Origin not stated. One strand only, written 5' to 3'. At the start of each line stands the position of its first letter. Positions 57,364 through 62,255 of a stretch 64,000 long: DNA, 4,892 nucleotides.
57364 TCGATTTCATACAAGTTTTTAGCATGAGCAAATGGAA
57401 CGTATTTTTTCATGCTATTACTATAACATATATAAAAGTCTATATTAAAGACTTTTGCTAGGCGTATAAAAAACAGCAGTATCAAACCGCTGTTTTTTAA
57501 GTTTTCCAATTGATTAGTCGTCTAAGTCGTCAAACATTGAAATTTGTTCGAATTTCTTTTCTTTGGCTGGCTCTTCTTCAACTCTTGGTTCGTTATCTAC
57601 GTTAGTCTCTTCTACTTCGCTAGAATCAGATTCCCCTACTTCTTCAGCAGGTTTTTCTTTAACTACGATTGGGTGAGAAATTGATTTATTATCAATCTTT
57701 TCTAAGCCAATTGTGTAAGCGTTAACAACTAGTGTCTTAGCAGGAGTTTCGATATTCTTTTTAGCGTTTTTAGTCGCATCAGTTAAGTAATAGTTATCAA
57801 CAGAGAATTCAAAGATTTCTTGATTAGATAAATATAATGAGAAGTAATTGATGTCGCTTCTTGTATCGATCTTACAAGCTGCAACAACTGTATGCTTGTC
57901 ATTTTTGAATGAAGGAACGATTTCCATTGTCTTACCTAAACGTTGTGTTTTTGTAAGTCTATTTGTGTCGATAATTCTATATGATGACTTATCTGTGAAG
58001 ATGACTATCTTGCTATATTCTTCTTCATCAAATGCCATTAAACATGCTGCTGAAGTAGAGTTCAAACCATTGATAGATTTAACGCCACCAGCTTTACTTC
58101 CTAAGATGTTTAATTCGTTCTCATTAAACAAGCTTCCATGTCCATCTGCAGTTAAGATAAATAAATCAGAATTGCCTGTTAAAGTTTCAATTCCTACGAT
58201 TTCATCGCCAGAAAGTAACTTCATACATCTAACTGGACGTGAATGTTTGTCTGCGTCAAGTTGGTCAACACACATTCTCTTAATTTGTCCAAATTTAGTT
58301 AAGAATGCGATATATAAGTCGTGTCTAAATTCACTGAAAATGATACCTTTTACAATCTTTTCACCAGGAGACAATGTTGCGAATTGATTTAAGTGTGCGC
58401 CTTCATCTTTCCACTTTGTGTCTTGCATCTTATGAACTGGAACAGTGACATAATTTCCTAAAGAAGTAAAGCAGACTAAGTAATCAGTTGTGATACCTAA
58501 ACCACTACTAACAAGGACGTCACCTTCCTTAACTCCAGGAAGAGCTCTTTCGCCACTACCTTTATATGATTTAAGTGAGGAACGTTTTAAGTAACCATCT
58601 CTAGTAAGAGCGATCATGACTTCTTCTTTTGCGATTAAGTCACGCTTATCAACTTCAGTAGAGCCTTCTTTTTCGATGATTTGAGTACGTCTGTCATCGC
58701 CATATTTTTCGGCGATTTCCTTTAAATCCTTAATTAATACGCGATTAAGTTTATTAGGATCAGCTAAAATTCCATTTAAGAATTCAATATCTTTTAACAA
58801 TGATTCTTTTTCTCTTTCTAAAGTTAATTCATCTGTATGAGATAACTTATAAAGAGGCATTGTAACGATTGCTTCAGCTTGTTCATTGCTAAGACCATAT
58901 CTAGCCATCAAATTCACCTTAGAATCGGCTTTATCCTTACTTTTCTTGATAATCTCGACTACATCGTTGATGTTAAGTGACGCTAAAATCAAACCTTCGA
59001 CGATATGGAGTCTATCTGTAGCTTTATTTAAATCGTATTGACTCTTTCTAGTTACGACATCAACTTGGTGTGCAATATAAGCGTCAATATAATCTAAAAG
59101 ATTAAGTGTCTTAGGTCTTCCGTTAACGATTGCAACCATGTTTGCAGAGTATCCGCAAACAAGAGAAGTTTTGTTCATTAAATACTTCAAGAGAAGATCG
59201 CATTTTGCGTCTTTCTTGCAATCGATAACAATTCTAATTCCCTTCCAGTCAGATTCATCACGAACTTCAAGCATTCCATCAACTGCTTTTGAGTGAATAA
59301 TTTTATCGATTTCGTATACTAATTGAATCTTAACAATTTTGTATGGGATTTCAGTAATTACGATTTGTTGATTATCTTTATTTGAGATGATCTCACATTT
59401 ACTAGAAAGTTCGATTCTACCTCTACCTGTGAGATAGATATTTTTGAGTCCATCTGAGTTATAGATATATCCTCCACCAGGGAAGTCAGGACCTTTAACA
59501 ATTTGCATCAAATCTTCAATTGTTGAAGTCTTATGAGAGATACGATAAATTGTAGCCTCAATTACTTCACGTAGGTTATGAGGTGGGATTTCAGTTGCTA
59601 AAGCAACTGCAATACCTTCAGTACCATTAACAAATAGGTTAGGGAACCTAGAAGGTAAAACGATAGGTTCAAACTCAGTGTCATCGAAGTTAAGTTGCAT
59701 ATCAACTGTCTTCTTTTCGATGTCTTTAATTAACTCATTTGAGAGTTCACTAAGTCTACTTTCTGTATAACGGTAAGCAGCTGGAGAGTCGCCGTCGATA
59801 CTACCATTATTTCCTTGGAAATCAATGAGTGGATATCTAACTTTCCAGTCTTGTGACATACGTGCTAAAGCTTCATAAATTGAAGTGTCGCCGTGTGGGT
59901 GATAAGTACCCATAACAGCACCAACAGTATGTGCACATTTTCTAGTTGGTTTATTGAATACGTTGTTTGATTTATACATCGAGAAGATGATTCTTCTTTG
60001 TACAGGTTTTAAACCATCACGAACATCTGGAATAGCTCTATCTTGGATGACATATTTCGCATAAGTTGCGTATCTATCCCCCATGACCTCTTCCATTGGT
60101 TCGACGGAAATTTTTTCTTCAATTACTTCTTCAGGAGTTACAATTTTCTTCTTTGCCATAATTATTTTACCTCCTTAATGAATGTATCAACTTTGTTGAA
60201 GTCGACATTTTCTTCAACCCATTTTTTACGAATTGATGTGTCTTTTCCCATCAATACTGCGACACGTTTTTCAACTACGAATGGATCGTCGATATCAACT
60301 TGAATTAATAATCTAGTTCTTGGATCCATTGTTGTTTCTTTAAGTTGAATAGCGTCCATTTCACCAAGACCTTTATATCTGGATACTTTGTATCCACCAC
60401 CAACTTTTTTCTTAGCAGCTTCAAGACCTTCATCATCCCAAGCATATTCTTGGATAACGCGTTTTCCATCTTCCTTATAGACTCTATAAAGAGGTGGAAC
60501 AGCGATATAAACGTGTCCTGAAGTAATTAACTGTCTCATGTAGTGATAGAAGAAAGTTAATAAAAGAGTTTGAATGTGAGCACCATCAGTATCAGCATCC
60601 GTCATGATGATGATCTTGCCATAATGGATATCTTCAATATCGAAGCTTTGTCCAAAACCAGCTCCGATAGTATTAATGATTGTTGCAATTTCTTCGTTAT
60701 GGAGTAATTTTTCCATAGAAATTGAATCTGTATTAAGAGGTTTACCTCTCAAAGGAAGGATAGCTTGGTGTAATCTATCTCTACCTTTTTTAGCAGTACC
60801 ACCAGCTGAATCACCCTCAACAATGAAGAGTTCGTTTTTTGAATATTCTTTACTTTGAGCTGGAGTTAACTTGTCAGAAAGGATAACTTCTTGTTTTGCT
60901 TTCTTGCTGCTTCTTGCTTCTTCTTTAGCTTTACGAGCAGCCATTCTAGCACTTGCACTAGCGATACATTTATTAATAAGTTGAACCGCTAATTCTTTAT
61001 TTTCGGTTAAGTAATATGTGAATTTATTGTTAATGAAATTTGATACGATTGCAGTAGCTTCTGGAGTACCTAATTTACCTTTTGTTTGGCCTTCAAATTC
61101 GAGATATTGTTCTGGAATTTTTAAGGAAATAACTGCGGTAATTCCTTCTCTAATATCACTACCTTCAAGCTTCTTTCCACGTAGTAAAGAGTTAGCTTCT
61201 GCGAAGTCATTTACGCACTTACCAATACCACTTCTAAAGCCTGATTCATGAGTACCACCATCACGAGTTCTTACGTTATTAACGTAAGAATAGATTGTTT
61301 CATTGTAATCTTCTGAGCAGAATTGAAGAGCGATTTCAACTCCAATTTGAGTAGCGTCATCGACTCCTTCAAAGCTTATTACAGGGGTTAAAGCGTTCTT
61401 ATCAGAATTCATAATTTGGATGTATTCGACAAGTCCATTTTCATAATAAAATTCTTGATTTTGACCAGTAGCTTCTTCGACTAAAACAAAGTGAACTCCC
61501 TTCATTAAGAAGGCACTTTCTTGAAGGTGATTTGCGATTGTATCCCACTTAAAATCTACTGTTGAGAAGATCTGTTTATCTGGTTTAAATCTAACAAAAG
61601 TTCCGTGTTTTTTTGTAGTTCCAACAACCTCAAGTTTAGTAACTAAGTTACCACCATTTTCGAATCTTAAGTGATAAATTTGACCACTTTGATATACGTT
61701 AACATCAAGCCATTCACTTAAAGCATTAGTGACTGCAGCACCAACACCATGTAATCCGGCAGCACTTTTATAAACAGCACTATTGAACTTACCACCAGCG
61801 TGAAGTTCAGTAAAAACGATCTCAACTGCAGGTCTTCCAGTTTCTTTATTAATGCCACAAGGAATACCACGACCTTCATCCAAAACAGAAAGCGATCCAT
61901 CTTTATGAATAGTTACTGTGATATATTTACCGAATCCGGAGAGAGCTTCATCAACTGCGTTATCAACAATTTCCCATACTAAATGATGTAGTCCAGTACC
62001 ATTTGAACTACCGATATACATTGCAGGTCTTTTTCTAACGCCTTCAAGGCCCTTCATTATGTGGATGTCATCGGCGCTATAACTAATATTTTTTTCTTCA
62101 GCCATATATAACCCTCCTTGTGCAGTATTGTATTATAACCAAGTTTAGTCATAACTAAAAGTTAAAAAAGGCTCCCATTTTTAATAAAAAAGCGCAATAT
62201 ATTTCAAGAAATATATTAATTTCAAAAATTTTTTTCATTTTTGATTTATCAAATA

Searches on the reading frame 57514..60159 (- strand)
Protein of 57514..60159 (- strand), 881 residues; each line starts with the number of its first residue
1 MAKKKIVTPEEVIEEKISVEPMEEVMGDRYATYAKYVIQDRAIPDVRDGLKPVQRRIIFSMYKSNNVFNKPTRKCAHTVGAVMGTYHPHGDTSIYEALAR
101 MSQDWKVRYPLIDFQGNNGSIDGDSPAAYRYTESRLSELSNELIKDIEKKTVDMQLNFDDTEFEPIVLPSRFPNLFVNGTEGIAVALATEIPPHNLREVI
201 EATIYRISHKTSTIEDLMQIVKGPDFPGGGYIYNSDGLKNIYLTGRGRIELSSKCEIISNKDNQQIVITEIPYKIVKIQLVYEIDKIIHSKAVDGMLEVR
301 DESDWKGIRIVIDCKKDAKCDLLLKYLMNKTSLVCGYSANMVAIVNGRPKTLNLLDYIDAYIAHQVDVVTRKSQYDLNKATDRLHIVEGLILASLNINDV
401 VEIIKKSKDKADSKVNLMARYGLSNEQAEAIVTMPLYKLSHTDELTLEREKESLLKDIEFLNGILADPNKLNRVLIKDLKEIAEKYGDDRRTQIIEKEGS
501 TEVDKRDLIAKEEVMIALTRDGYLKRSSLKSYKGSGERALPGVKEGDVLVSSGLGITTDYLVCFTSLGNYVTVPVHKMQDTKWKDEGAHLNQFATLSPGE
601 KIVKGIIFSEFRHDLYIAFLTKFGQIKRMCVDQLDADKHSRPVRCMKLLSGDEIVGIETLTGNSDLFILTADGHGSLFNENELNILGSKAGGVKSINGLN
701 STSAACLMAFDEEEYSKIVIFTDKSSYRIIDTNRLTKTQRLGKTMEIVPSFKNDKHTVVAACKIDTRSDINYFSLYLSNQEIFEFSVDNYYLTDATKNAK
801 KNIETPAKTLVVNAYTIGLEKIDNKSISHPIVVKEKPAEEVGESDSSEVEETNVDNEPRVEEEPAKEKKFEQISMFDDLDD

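Call 46: search_protein_families(library=pfam, proteins=[window:57514-60159:-], max_evalue=0.00001)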
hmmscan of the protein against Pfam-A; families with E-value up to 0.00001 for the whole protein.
window:57514-60159:- (881 aa): 2 families
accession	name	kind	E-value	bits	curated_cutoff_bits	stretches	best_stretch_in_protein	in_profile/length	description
PF00521.26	DNA_topoisoIV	-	5e-149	497.3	31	1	41-480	1-432/432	DNA gyrase/topoisomerase IV, subunit A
PF03989.18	DNA_gyraseA_C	-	3.9e-11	42.7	27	0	616-658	2-45/48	DNA gyrase C-terminal domain, beta-propeller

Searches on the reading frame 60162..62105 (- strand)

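Call 46: search_protein_families(library=pfam, proteins=[window:60162-62105:-], max_evalue=0.00001)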
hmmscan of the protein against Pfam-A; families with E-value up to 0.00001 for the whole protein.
window:60162-62105:- (647 aa): 4 families
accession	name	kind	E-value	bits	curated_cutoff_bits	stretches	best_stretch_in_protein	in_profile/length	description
PF00204.31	DNA_gyraseB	-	8e-53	178.9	27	1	224-395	1-172/173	DNA gyrase B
PF00986.26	DNA_gyraseB_C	-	2.3e-22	79.3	29.8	1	571-631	3-63/63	DNA gyrase B subunit, carboxyl terminus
PF01751.28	Toprim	-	3.3e-17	62.9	23.1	1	425-535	1-94/96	Toprim domain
PF02518.31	HATPase_c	-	2.7e-12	47.5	26.4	1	37-177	4-109/111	Histidine kinase-, DNA gyrase B-, and HSP90-like ATPase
